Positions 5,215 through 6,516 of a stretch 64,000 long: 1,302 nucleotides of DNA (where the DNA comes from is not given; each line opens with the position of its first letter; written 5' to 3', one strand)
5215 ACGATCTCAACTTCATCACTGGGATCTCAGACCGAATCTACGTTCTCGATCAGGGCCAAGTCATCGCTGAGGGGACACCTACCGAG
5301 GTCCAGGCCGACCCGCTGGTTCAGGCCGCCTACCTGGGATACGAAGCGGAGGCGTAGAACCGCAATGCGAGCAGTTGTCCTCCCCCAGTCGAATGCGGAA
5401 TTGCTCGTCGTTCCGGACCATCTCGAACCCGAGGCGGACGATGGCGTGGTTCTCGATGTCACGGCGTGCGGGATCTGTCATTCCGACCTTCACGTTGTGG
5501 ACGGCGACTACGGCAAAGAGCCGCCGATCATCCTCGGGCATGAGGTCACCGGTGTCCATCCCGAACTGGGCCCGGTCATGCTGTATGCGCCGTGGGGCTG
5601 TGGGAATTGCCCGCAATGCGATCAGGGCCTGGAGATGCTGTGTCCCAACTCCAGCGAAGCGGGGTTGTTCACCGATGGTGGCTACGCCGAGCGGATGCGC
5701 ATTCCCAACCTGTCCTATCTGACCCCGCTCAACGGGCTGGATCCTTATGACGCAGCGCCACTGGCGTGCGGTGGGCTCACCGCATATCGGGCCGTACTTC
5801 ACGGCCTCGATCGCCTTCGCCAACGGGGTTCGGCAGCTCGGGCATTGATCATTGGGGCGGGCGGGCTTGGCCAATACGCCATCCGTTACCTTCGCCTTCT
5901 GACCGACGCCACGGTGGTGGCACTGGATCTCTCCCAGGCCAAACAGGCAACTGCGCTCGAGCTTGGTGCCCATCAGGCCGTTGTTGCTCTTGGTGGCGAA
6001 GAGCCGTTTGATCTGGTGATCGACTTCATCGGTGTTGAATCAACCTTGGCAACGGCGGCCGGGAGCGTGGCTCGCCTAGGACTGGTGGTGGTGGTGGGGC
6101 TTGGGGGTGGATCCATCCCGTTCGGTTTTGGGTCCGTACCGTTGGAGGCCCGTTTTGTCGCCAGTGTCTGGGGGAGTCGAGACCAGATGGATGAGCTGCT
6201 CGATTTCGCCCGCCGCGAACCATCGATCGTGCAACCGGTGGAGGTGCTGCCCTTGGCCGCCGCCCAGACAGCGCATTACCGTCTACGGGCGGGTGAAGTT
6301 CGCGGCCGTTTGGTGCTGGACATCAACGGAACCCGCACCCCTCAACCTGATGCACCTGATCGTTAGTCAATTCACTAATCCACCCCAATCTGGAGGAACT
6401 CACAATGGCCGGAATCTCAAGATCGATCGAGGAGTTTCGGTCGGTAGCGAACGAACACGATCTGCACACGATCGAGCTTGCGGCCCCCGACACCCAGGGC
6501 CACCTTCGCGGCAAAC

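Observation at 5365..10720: GS-like ligase, P450, ferredoxin, ALDH and ADH operon: candidate gamma-glutamyl-mediated amine oxidation pathway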

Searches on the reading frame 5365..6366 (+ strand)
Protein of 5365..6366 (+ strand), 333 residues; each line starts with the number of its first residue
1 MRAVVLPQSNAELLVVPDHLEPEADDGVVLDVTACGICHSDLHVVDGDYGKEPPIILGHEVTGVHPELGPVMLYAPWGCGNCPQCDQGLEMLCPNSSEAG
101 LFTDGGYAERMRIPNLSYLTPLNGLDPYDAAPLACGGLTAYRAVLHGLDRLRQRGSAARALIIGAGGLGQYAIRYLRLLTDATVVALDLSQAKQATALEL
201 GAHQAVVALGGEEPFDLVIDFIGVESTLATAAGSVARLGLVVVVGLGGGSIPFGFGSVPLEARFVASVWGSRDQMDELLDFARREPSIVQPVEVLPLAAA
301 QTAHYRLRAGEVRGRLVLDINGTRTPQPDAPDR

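Call 3: search_protein_families(library=pfam, proteins=[window:5365-6366:+])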
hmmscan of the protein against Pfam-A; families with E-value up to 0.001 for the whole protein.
window:5365-6366:+ (333 aa): 3 families
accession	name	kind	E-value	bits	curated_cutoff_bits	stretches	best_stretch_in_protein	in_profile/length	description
PF08240.17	ADH_N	-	7.7e-15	55.5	23.5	1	25-115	2-96/104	Alcohol dehydrogenase GroES-like domain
PF00107.32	ADH_zinc_N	-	1.4e-13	51.4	31.8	1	167-282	1-127/129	Zinc-binding dehydrogenase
PF13602.12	ADH_zinc_N_2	-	4.3e-07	31.4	27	1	209-318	18-134/134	Zinc-binding dehydrogenase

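Call 6: search_protein_families(library=ncbifam, proteins=[window:5365-6366:+])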
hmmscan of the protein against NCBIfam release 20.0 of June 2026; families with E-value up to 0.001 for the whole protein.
window:5365-6366:+ (333 aa): 22 families
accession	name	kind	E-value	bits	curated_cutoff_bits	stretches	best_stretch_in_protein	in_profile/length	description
NF006940.0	PRK09422.1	equivalog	7.8e-40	136.9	344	1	1-321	1-336/338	alcohol dehydrogenase AdhP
NF047908.1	AldhRedAhr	equivalog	6e-38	130.6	470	1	8-319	11-334/335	NADPH-dependent aldehyde reductase Ahr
TIGR02822.1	adh_fam_2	subfamily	6.8e-23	81.2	283.5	1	23-318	25-328/329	zinc-binding alcohol dehydrogenase family protein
NF041097.1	keto_inos_dh_IolM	equivalog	2.9e-19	69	450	1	17-206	43-256/389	scyllo-inosose 3-dehydrogenase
NF010344.0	PRK13771.1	subfamily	3.6e-17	62.3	349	1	1-208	1-213/334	putative alcohol dehydrogenase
TIGR03366.1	HpnZ_proposed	hypoth_equivalog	1.2e-15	57.5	328.1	1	28-245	8-253/315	putative phosphonate catabolism associated alcohol dehydrogenase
TIGR03989.1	Rxyl_3153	subfamily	2.1e-15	56.9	440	2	2-95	3-107/370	NDMA-dependent alcohol dehydrogenase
NF003808.0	PRK05396.1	equivalog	7.6e-15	54.6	380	1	14-270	13-288/341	L-threonine 3-dehydrogenase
TIGR02824.1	quinone_pig3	subfamily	1.4e-13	50.5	296.8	1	1-246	1-239/325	putative NAD(P)H quinone oxidoreductase, PIG3 family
TIGR03451.1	mycoS_dep_FDH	equivalog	1.5e-13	50.3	512.9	1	13-245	18-276/358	S-(hydroxymethyl)mycothiol dehydrogenase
TIGR00692.1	tdh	equivalog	2.6e-13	49.7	458.35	1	22-249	19-265/340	L-threonine 3-dehydrogenase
TIGR03201.1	dearomat_had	equivalog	8.6e-13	48.1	338.65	1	24-203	22-212/349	6-hydroxycyclohex-1-ene-1-carbonyl-CoA dehydrogenase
NF007642.0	PRK10309.1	equivalog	5.4e-12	45.6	550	1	16-206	14-210/347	galactitol-1-phosphate 5-dehydrogenase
NF041172.1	AcrlCoa_red_Thmprot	equivalog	1.3e-11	44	500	1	1-208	1-213/334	acryloyl-CoA reductase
TIGR02823.1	oxido_YhdH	subfamily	2e-09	36.8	297.25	1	95-319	85-323/324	acrylyl-CoA reductase family protein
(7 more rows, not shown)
